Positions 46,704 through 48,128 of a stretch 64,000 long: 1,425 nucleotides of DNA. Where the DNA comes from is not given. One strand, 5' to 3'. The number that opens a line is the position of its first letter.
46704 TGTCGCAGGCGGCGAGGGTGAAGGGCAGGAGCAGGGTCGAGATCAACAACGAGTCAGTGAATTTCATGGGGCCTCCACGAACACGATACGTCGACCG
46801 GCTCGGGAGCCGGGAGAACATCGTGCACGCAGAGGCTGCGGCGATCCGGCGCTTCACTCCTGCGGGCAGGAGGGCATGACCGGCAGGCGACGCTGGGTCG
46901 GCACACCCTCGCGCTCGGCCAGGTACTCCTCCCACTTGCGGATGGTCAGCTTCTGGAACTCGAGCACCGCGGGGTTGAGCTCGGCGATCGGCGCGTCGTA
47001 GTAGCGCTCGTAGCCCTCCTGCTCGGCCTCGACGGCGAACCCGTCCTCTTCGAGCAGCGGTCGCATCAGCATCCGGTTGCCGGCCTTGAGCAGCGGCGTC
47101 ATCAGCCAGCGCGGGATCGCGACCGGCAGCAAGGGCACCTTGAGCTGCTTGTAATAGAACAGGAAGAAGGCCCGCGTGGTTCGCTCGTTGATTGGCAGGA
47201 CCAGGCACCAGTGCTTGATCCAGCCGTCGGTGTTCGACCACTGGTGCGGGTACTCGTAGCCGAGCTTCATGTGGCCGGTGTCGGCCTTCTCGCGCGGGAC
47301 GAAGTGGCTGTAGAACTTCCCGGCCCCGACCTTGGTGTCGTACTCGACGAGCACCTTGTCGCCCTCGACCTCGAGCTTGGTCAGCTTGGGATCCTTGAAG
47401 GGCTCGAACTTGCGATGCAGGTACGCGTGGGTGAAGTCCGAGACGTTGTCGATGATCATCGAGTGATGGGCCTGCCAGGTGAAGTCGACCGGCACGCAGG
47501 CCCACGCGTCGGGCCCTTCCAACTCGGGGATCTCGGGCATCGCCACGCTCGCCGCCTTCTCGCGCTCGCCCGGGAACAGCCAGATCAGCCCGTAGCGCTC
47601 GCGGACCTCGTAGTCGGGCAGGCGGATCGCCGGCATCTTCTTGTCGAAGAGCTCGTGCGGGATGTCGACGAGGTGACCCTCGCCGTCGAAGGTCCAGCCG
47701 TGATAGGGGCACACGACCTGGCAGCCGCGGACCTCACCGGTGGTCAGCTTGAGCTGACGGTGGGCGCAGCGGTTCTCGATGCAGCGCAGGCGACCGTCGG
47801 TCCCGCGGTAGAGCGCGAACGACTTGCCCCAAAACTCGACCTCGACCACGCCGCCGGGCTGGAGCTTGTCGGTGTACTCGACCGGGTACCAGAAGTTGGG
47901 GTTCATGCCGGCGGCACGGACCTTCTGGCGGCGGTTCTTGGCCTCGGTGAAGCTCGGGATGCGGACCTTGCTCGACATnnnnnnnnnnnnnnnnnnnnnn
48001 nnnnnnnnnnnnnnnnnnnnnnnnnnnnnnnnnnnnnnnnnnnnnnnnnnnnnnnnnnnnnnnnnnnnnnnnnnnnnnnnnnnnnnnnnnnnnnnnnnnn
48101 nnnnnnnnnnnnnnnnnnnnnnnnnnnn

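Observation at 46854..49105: Co-oriented Rieske oxygenase + NAD-dependent 3-beta-HSD-like reductase pair resembling bacterial sterol C-4 demethylase SdmA/SdmB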

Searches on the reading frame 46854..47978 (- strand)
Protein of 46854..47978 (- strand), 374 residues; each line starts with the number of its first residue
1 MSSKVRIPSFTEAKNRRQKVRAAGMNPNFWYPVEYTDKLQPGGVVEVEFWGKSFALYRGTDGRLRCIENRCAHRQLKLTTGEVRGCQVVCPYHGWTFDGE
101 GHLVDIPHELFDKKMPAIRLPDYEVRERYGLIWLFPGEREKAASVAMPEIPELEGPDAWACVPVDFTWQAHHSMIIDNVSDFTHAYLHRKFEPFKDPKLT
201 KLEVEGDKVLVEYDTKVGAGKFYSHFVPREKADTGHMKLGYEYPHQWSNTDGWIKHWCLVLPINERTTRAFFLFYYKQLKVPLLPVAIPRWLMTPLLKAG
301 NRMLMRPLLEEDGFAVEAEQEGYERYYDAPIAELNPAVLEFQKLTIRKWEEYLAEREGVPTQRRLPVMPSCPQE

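Call 5: search_protein_families(library=pfam, proteins=[window:46854-47978:-])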
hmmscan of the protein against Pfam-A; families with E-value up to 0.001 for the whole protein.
window:46854-47978:- (374 aa): 3 families
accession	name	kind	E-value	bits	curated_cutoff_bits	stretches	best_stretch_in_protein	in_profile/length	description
PF00355.32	Rieske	-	2.1e-22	79.3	20.3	1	30-108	2-80/88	Rieske [2Fe-2S] domain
PF19112.6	VanA_C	-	7.7e-13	49.4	23.5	1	168-355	1-192/193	Vanillate O-demethylase oxygenase C-terminal domain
PF19298.5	KshA_C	-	9.7e-05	23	23.3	1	132-277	1-146/207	3-Ketosteroid 9alpha-hydroxylase C-terminal domain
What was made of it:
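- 46854..47978 (-): sdmA: Rieske [2Fe-2S] / mononuclear-iron oxygenase, 374 aa (MFV8753772.1); predicted C-4 methylsterol oxidase. Pfam Rieske plus VanA_C (call 5).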

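Call 6: search_protein_families(library=ncbifam, proteins=[window:46854-47978:-], max_evalue=0.01)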
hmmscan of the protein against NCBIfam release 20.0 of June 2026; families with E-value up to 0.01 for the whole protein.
window:46854-47978:- (374 aa): 11 families
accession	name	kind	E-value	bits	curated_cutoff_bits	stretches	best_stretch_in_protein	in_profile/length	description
NF052579.1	BetMthstMoxSdmAMthl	equivalog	9.7e-119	396.4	600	1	14-354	2-344/351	4beta-methylsterol monooxygenase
TIGR02377.1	MocE_fam_FeS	subfamily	1.3e-08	34.8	136.15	1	36-98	8-70/101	MocE family 2Fe-2S type ferredoxin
NF058607.1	GlBtMonoOxGbcA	equivalog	2.2e-07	29.7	670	1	44-132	71-161/420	glycine betaine monooxygenase oxygenase subunit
NF042946.1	3PPDioc_HcaE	equivalog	1.1e-06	28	830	1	56-109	66-120/450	3-phenylpropionate/cinnamic acid dioxygenase subunit alpha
TIGR03229.1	benzo_1_2_benA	equivalog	1.4e-06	27.5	780.95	1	56-106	66-117/433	benzoate 1,2-dioxygenase large subunit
NF041684.1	ant_diox_AndAc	equivalog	1.5e-06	27.1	750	1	56-116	74-135/418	anthranilate 1,2-dioxygenase large subunit AndAc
NF007422.0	PRK09965.1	equivalog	2.6e-05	24.2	113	1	39-98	12-69/106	bifunctional 3-phenylpropionate/cinnamic acid dioxygenase ferredoxin subunit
TIGR03228.1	anthran_1_2_A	equivalog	0.00018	20.3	671.9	1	50-106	60-117/438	anthranilate 1,2-dioxygenase large subunit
NF041683.1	ant_diox_AndAb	equivalog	0.00069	19.8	150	1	30-97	2-68/100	anthranilate 1,2-dioxygenase ferredoxin subunit AndAb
TIGR02378.1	nirD_assim_sml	equivalog_domain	0.0009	19.4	74.65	1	30-98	2-75/105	nitrite reductase small subunit NirD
NF041174.1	SDX_Thmprot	equivalog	0.0039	17.3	170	1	56-132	28-105/109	sulredoxin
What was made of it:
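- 46854..47978 (-): NCBIfam NF052579 SdmA at E 9.7e-119 and 396 bits, next family 35 bits (call 6).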

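Call 8: find_homologous_proteins(query=window:46854-47978:-)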
Query window:46854-47978:- (374 aa): 1783 proteins with E <= 0.001 among 4367 candidates; the best 120 are listed.
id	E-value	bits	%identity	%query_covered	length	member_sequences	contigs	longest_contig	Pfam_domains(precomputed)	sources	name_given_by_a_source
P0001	1.8e-251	852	94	100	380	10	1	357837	PF00355.33,PF19112.7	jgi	jgi:phenylpropionate dioxygenase-like ring-hydroxylating dioxygenase large terminal subunit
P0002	4.1e-246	834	92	100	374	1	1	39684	PF00355.33,PF19112.7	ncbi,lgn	-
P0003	1.0e-232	790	87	100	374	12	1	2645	PF00355.33,PF19112.7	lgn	-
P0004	2.4e-229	779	84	100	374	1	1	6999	PF00355.33,PF19112.7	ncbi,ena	-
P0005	2.3e-224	763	83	100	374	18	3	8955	PF00355.33,PF19112.7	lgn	-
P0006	2.5e-222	756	83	100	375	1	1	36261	PF00355.33,PF19112.7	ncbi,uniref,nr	ncbi:Toluene-4-sulfonate monooxygenase system iron-sulfur subunit TsaM1 [Enhygromyxa salina]|uniref:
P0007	1.7e-219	747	83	100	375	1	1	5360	PF00355.33,PF19112.7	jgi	jgi:phenylpropionate dioxygenase-like ring-hydroxylating dioxygenase large terminal subunit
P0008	2.5e-218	743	80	100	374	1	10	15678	PF00355.33,PF19112.7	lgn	-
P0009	2.4e-217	739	80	100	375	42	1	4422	PF00355.33,PF19112.7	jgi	jgi:phenylpropionate dioxygenase-like ring-hydroxylating dioxygenase large terminal subunit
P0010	8.8e-216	734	80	100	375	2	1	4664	PF00355.33,PF19112.7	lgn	-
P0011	4.2e-215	732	82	99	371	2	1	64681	PF00355.33,PF19112.7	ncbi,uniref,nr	ncbi:Rieske 2Fe-2S domain-containing protein [Enhygromyxa salina]|uniref:Toluene-4-sulfonate monooxy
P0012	4.4e-214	729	80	100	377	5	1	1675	PF00355.33,PF19112.7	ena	-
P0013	4.5e-214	729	80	100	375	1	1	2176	PF00355.33,PF19112.7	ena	-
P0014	1.4e-212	724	80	100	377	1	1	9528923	PF00355.33,PF19112.7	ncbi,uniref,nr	ncbi:Rieske 2Fe-2S domain-containing protein [Pseudenhygromyxa sp. WMMC2535]|uniref:Rieske 2Fe-2S do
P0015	4.4e-212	722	80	98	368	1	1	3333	PF00355.33,PF19112.7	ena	-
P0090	1.1e-156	540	65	94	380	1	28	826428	PF00355.33,PF19112.7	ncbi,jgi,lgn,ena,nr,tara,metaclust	ncbi:MAG: ring-hydroxylating oxygenase subunit alpha [Sandaracinus sp.]|nr:ring-hydroxylating oxygen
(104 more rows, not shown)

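Call 21: find_encoding_contigs(protein=P0011, flank=10000, max_places=3)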
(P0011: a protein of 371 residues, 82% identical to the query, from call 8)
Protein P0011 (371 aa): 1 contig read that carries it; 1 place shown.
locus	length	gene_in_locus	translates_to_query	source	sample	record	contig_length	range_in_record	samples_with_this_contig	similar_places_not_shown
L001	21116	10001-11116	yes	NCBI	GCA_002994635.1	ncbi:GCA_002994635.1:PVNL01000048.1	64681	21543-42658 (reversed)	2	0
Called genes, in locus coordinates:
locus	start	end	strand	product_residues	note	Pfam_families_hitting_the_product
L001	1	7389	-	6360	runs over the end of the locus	-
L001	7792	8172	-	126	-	-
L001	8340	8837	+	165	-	-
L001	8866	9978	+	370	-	PF01073:3Beta_HSD, PF01370:Epimerase, PF02719:Polysacc_synt_2, PF04321:RmlD_sub_bind, PF05368:NmrA, PF07993:NAD_binding_4, PF16363:GDP_Man_Dehyd, PF13460:NAD_binding_10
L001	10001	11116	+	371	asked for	PF00355:Rieske, PF19112:VanA_C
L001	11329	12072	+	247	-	-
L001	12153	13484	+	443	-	PF00282:Pyridoxal_deC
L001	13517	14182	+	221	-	-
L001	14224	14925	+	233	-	-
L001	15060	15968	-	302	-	PF18030:Rimk_N, PF14397:ATPgrasp_ST (faint), PF02655:ATP-grasp_3 (weak), PF02955:GSH-S_ATP, PF08443:RimK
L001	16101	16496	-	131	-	-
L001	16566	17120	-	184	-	PF04542:Sigma70_r2, PF08281:Sigma70_r4_2, PF04545:Sigma70_r4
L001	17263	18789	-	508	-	PF00890:FAD_binding_2 (weak), PF00158:Sigma54_activat, PF01078:Mg_chelatase (faint), PF14532:Sigma54_activ_2, PF07728:AAA_5, PF25601:AAA_lid_14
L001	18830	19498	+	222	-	-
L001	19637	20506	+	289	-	-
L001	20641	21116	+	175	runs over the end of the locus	-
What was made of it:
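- Closest known: Enhygromyxa salina SdmA/SdmB. Different: The flanking genes differ: E. salina has RimK, sigma-70 and a sigma-54 activator downstream (call 21).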

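Call 22: find_encoding_contigs(protein=P0001, flank=10000, max_places=2)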
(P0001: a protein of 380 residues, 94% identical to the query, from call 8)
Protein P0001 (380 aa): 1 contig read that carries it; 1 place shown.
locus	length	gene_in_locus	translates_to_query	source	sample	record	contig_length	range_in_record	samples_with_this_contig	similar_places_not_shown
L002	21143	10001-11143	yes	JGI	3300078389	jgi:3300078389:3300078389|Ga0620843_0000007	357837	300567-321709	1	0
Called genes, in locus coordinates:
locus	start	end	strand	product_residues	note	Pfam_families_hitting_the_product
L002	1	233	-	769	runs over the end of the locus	PF13091:PLDc_2, PF00614:PLDc (weak)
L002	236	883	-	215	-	PF01471:PG_binding_1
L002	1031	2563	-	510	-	PF00070:Pyr_redox (faint), PF01266:DAO (weak), PF01494:FAD_binding_3, PF07992:Pyr_redox_2 (faint), PF13450:NAD_binding_8, PF21274:Rng_hyd_C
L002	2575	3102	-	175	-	-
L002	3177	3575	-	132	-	-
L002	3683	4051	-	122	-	-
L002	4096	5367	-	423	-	PF06101:Vps62, PF05431:Toxin_10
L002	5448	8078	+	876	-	PF00069:Pkinase, PF01636:APH (faint), PF07714:PK_Tyr_Ser-Thr, PF00515:TPR_1 (faint), PF07719:TPR_2 (faint), PF13424:TPR_12, PF24885:TPR_NPHP3 (weak), PF13424:TPR_12, +5 more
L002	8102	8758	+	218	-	PF04542:Sigma70_r2, PF08281:Sigma70_r4_2, PF04545:Sigma70_r4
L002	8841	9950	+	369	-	PF01073:3Beta_HSD, PF01370:Epimerase, PF02719:Polysacc_synt_2, PF04321:RmlD_sub_bind, PF05368:NmrA, PF07993:NAD_binding_4 (faint), PF13460:NAD_binding_10, PF16363:GDP_Man_Dehyd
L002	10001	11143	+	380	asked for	PF00355:Rieske, PF19112:VanA_C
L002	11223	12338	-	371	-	PF00254:FKBP_C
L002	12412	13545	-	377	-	PF01494:FAD_binding_3, PF01266:DAO (weak), PF04820:Trp_halogenase (faint), PF05834:Lycopene_cycl (faint), PF07992:Pyr_redox_2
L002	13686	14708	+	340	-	PF00579:tRNA-synt_1b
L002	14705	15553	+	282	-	PF00583:Acetyltransf_1, PF13508:Acetyltransf_7 (weak)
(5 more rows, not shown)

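Call 23: find_encoding_contigs(protein=P0014, flank=10000, max_places=2)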
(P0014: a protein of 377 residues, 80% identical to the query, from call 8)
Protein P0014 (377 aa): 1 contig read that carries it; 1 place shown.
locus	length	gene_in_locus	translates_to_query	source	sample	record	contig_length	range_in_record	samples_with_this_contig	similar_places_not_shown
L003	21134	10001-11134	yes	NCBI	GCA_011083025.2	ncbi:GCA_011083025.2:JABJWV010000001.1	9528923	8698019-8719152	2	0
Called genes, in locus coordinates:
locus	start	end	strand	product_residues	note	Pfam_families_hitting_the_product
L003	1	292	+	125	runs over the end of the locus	-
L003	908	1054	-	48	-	-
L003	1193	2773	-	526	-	PF08448:PAS_4 (faint), PF08447:PAS_3, PF02518:HATPase_c, PF00072:Response_reg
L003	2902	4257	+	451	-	PF01266:DAO (faint), PF01494:FAD_binding_3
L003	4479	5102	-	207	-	PF13358:DDE_3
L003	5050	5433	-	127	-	-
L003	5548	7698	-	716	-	PF00533:BRCT, PF12738:PTCB-BRCT (weak)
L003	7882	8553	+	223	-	PF13576:Pentapeptide_3 (faint), PF25296:Decapeptide (weak), PF13599:Pentapeptide_4, PF00805:Pentapeptide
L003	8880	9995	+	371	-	PF01073:3Beta_HSD, PF01370:Epimerase, PF02719:Polysacc_synt_2 (weak), PF04321:RmlD_sub_bind (weak), PF05368:NmrA, PF07993:NAD_binding_4 (weak), PF16363:GDP_Man_Dehyd, PF13460:NAD_binding_10, +1 more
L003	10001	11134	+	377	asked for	PF00355:Rieske, PF19112:VanA_C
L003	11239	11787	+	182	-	PF01124:MAPEG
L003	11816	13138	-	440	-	PF01554:MatE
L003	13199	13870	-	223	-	PF07947:YhhN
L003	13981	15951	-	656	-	PF00871:Acetate_kinase, PF06130:PTAC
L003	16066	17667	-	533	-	PF00171:Aldedh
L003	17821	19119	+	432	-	-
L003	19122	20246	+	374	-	-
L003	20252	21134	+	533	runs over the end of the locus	PF03235:GmrSD_N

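Call 26: search_solved_structures(query=window:46854-47978:-, max_evalue=0.001, show_alignments=2)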
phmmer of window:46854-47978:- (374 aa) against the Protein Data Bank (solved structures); distinct sequences matched with E-value up to 0.001: 55.
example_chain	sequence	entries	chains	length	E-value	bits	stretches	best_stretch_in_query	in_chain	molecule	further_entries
6wnc_A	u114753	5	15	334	2e-18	69.5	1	28-208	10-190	SxtDIOX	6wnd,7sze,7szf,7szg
6wn3_A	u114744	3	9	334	1.2e-17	66.9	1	28-202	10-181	SxtT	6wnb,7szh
7qwt_A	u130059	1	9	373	1.9e-15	59.7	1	29-190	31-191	Rieske (2Fe-2S) domain protein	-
4qdc_A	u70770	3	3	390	3.7e-15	58.8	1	29-193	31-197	3-ketosteroid 9alpha-hydroxylase oxygenase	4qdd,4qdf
3gb4_A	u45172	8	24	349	5.1e-15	58.3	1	28-190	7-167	DdmC | Dicamba O-demethylase, oxygenase component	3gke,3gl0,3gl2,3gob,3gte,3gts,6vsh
6icp_A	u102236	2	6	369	2.6e-14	56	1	28-202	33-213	Methylxanthine N1-demethylase NdmA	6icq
6ick_A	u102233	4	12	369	2.7e-14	56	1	28-202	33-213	Methylxanthine N1-demethylase NdmA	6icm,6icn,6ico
9ina_A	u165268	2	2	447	7.2e-14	54.5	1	21-197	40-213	Rieske (2Fe-2S) domain protein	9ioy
3gkq_A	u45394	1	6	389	2.6e-13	52.7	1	27-189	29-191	Terminal oxygenase component of carbazole 1,9a-dioxygenase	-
3gcf_A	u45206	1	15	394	4.9e-13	51.8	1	24-190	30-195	Terminal oxygenase component of carbazole 1,9a-dioxygenase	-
2zyl_A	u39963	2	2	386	8e-13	51.1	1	44-188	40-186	POSSIBLE OXIDOREDUCTASE | 3-ketosteroid-9-alpha-monooxygenase oxygenase subunit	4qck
4nbc_A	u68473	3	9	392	1.4e-12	50.3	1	27-197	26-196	Terminal oxygenase component of carbazole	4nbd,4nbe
4nb9_A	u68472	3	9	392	1.4e-12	50.3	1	27-197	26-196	Terminal oxygenase component of carbazole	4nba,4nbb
1ww9_A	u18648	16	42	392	1.4e-12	50.3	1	27-197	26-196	terminal oxygenase component of carbazole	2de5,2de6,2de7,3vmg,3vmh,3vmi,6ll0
4nb8_A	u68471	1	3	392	1.4e-12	50.3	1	27-197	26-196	Terminal oxygenase component of carbazole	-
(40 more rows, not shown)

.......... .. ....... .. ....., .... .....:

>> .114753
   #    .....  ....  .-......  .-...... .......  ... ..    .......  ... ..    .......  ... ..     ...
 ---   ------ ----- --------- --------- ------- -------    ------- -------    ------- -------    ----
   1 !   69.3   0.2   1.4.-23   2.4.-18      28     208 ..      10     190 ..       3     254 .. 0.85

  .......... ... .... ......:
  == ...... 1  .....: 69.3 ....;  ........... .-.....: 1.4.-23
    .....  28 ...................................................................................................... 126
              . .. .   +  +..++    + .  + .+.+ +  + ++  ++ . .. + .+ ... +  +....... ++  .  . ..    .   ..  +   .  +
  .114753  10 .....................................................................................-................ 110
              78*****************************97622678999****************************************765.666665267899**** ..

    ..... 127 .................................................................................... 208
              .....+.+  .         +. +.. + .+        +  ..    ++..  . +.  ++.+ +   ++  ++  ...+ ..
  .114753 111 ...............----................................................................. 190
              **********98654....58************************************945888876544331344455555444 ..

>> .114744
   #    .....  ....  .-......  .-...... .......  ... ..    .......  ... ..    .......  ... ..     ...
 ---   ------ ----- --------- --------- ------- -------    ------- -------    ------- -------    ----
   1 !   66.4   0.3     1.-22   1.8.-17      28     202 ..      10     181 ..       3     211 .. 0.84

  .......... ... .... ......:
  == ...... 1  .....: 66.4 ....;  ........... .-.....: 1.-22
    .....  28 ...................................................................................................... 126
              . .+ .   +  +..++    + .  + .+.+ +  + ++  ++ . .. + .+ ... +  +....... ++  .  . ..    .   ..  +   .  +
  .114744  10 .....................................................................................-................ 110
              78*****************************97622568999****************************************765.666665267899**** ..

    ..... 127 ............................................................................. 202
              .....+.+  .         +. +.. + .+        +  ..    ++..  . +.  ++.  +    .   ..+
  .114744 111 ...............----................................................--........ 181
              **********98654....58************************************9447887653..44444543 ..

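Call 30: find_encoding_contigs(protein=P0090, flank=10000, max_places=1)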
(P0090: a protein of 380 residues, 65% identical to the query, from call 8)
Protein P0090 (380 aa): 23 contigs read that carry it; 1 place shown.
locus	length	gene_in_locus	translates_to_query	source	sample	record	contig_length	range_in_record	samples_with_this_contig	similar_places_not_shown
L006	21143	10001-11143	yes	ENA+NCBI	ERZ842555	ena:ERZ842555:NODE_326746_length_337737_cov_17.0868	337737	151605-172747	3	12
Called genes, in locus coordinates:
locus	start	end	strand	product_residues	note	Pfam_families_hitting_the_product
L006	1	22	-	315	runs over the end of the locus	PF04055:Radical_SAM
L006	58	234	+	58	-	-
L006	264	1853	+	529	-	PF11617:Cu-binding_MopE (weak)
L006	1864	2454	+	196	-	-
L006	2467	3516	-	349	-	PF04055:Radical_SAM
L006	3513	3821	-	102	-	-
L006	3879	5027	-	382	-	-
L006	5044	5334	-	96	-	-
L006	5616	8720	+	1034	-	PF01494:FAD_binding_3, PF03486:HI0933_like (faint), PF07992:Pyr_redox_2 (weak), PF12831:FAD_oxidored, PF13450:NAD_binding_8 (weak), PF08491:SE, PF00494:SQS_PSY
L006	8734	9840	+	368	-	PF00106:adh_short (faint), PF01073:3Beta_HSD, PF01370:Epimerase, PF02719:Polysacc_synt_2, PF04321:RmlD_sub_bind (weak), PF05368:NmrA, PF16363:GDP_Man_Dehyd, PF13460:NAD_binding_10, +1 more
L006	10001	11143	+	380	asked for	PF00355:Rieske, PF19112:VanA_C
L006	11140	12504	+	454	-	PF00368:HMG-CoA_red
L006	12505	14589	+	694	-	PF13249:SQHop_cyclase_N, PF13243:SQHop_cyclase_C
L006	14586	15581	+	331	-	PF02353:CMAS, PF13489:Methyltransf_23, PF01209:Ubie_methyltran, PF08241:Methyltransf_11, PF08242:Methyltransf_12, PF13649:Methyltransf_25, PF13847:Methyltransf_31, PF08498:Sterol_MT_C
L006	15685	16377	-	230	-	-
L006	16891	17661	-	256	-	-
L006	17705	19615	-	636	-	PF00989:PAS, PF08448:PAS_4, PF08447:PAS_3, PF00989:PAS (weak), PF08447:PAS_3, PF00512:HisKA, PF02518:HATPase_c, PF00072:Response_reg, +2 more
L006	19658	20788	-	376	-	-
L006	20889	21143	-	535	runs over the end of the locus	-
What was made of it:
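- Genomic association: a Sandaracinus MAG has SMO-SQS, SdmB, SdmA, HMG-CoA reductase, OSC and a sterol methyltransferase in one run (call 30).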

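Call 34: find_related_loci(query=L006:12505-14589:+, collection=genome_contigs, flank=6000)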
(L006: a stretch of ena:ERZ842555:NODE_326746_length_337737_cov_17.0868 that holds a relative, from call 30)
Query L006:12505-14589:+ (694 aa) in genome_contigs; peptide patterns used: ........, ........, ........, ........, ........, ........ (x = any residue, [..] = any of these).
129 stretches matched a pattern; 78 encode a relative of the query (tblastn E <= 1e-3); 78 distinct loci.
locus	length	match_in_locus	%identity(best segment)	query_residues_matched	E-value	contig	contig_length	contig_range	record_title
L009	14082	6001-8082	100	1-694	0e+0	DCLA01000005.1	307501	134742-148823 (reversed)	MAG TPA_asm: Myxococcales bacterium UBA1660 UBA1660_contig_687, whole genome shotgun sequence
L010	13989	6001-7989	76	6-674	0e+0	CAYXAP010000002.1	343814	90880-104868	MAG TPA_asm: uncultured Sandaracinus sp. isolate SRP321284_co1_170 genome assembly, contig: NODE_10_length_343814_cov_16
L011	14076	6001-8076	73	6-674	0e+0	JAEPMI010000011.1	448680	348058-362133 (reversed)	MAG: Deltaproteobacteria bacterium isolate HCUG1432-5 NODE_11_length_448680_cov_30.928944, whole genome shotgun sequence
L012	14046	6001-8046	57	6-694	0e+0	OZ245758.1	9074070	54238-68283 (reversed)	MAG: Polyangiales bacterium isolate 1b4c1a86-0460-4abd-8bdf-cdfbe91d77c6 genome assembly, chromosome: 1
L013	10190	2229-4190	60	6-674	0e+0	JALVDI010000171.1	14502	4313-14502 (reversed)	MAG: Polyangiaceae bacterium isolate 134-614_metabat2_scaf2bin.026 134-614_scaffold_1896_c1, whole genome shotgun sequen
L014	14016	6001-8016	57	12-688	0e+0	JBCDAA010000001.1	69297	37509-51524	MAG: Myxococcota bacterium isolate P01_F01_bin.48 k141_122679_length_69297_cov_14.4554, whole genome shotgun sequence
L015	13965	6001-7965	57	12-669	0e+0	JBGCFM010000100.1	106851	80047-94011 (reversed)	MAG: Polyangiales bacterium isolate SGMAG-21 contig100, whole genome shotgun sequence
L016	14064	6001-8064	57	6-680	0e+0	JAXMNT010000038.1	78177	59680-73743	MAG: Deltaproteobacteria bacterium isolate EC_MBin.16 ECX_390CoAssmbCtg, whole genome shotgun sequence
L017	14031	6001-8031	57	6-669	0e+0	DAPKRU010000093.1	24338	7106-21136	MAG TPA_asm: Polyangiaceae bacterium LLY-WYZ-15_(1-7) isolate LLY-WYZ-15_3 k141_1424992, whole genome shotgun sequence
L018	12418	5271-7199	54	11-666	0e+0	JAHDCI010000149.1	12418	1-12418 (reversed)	MAG: Myxococcota bacterium isolate MAG-130 RZ_14556, whole genome shotgun sequence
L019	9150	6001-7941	51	2-674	0e+0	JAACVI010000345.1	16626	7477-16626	MAG: Myxococcales bacterium isolate CG_2015-01_69_45 CG_2015-01_curated_scaffold_4100, whole genome shotgun sequence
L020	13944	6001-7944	49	11-667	0e+0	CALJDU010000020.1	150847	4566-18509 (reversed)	MAG: uncultured bacterium isolate R4_Bin_MAXBIN__061_1 genome assembly, contig: c_000003857750, whole genome shotgun seq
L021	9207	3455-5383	50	19-687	0e+0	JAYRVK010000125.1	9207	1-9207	MAG: Sandaracinaceae bacterium isolate NJ_NJASGE3bin.19 k141_160120, whole genome shotgun sequence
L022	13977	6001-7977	48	10-689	0e+0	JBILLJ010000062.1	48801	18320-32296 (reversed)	MAG: Sandaracinaceae bacterium isolate ME2017-07-27_3300044645_group7_bin65 Rohwer_bin1493_scaffold_284_c1, whole genome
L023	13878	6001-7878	52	23-676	0e+0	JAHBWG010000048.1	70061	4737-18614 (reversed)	MAG: Sandaracinaceae bacterium isolate ACE_MYX11 MYX11_48, whole genome shotgun sequence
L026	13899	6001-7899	49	11-670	0e+0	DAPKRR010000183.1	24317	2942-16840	MAG TPA_asm: Sandaracinaceae bacterium LLY-WYZ-13_1 k141_752275, whole genome shotgun sequence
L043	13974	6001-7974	48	11-689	1e-178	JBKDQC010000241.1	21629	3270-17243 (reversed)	MAG: Deltaproteobacteria bacterium isolate samp_2153_concoct_538 samp_2153_797191, whole genome shotgun sequence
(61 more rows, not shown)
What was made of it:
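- Tried and rejected: I took an OSC from a Sandaracinus sterol cluster (L006) and used it for the single permitted genome_contigs scan (call 34).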
